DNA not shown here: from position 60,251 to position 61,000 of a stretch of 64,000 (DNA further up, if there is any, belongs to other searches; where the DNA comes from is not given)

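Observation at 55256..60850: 1864-aa Cys-rich surface protein with T4SS-pilin-like N-terminal hairpin, preceded by two TSP3-repeat proteins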

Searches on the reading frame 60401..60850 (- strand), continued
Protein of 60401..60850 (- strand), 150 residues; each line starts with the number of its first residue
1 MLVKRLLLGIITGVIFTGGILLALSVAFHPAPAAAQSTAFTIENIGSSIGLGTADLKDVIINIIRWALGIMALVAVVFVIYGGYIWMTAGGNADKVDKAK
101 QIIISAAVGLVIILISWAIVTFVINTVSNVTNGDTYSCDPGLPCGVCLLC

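Call 81: search_protein_families(library=pfam, proteins=[L066:6603-9296:+, L068:7356-9986:+, L069:1337-4069:+, L070:2473-5094:+, L076:6728-8890:+, L064:550-3198:+], max_evalue=0.001)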
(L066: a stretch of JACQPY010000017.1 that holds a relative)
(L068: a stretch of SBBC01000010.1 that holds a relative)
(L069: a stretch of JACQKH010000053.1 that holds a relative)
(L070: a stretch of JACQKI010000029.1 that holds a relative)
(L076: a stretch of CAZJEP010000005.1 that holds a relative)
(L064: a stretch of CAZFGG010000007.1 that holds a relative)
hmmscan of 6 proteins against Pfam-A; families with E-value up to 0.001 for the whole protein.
L066:6603-9296:+ (898 aa): 6 families
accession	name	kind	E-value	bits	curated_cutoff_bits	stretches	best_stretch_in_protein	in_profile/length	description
PF02534.20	T4SS-DNA_transf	-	1.3e-09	37.9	20.1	1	476-803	41-378/468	Type IV secretory system Conjugative DNA transfer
PF10412.15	TrwB_AAD_bind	-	6.3e-08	32.3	20.5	1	472-795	8-310/387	Type IV secretion-system coupling protein DNA-binding domain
PF01935.23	DUF87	-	9e-07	29.6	23.2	1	479-518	23-63/220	Helicase HerA, central domain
PF12696.13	TraG-D_C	-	1.9e-05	25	22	1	732-804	2-73/126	TraM recognition site of TraD and TraG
PF13191.12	AAA_16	-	0.00034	21.6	32.6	0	475-528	20-74/167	AAA ATPase domain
PF04851.21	ResIII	-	0.00035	21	22.5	0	474-526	18-72/164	Type III restriction enzyme, res subunit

L068:7356-9986:+ (877 aa): 6 families
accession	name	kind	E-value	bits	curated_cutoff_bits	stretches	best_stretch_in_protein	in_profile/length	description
PF02534.20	T4SS-DNA_transf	-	7e-11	42.1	20.1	1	455-785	42-380/468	Type IV secretory system Conjugative DNA transfer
PF10412.15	TrwB_AAD_bind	-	2.1e-09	37.2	20.5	1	452-793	8-325/387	Type IV secretion-system coupling protein DNA-binding domain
PF01935.23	DUF87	-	3.1e-06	27.9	23.2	1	459-498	23-63/220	Helicase HerA, central domain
PF12696.13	TraG-D_C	-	1.6e-05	25.3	22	1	712-784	2-73/126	TraM recognition site of TraD and TraG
PF01580.24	FtsK_SpoIIIE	-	0.0003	20.8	24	1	425-478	8-58/221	FtsK/SpoIIIE family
PF25199.1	nSTAND_NTPase5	-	0.00073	19.8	34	0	450-510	32-93/145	Novel STAND NTPase 5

L069:1337-4069:+ (911 aa): 4 families
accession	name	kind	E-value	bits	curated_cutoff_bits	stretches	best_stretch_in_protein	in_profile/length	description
PF02534.20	T4SS-DNA_transf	-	5.1e-11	42.5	20.1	1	492-819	44-380/468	Type IV secretory system Conjugative DNA transfer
PF10412.15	TrwB_AAD_bind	-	3.3e-10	39.9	20.5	1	489-809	11-310/387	Type IV secretion-system coupling protein DNA-binding domain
PF01935.23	DUF87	-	1.4e-07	32.3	23.2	1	480-598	9-101/220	Helicase HerA, central domain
PF12696.13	TraG-D_C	-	4.8e-06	27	22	1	746-817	2-72/126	TraM recognition site of TraD and TraG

L070:2473-5094:+ (874 aa): 5 families
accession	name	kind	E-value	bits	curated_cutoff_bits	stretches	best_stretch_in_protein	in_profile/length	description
PF02534.20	T4SS-DNA_transf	-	2.4e-10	40.3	20.1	1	454-780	43-379/468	Type IV secretory system Conjugative DNA transfer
PF10412.15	TrwB_AAD_bind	-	3.9e-07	29.7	20.5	1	450-501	10-61/387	Type IV secretion-system coupling protein DNA-binding domain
PF01935.23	DUF87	-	2.1e-06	28.5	23.2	1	455-496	23-65/220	Helicase HerA, central domain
PF12696.13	TraG-D_C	-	1.3e-05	25.5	22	1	708-779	2-72/126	TraM recognition site of TraD and TraG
PF13191.12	AAA_16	-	0.0002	22.3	32.6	0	444-503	13-73/167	AAA ATPase domain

L076:6728-8890:+ (721 aa): 7 families
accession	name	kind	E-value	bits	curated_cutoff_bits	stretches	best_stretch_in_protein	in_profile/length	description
PF17191.10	RecG_wedge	-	2e-24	86.4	23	1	10-171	2-160/162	RecG wedge domain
PF00270.35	DEAD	-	1.1e-19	71.3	26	1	285-462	18-163/167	DEAD/DEAH box helicase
PF00271.37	Helicase_C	-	2.8e-18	66.6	23.5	1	501-616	8-109/110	Helicase conserved C-terminal domain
PF04851.21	ResIII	-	2.5e-11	44.2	22.5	1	285-458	27-162/164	Type III restriction enzyme, res subunit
PF19833.4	RecG_dom3_C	-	8.2e-08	32.6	26.8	1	645-701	3-61/87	ATP-dependent DNA helicase RecG, domain 3, C-terminal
PF22590.2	Cas3-like_C_2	-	1.2e-05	26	27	1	530-617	14-105/106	CRISPR-associated nuclease/helicase Cas3, C-terminal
PF01336.31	tRNA_anti-codon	-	4.2e-05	23.8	27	1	62-126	2-63/75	OB-fold nucleic acid binding domain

L064:550-3198:+ (883 aa): 5 families
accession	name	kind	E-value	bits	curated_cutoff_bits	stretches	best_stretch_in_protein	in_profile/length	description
PF02463.25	SMC_N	-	1.8e-68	230.7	40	1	4-863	1-219/220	RecF/RecN/SMC N terminal domain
PF13476.12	AAA_23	-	1.9e-19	71.5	27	1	7-211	1-200/201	AAA domain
PF13304.12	AAA_21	-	8e-12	46.3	27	1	28-67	1-30/304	AAA domain, putative AbiEii toxin, Type IV TA system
PF13175.12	AAA_15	-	3e-09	37.4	32.1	1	3-338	1-239/374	AAA ATPase domain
PF13555.12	AAA_29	-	4.3e-06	26.8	27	1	6-50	2-46/61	P-loop containing region of AAA domain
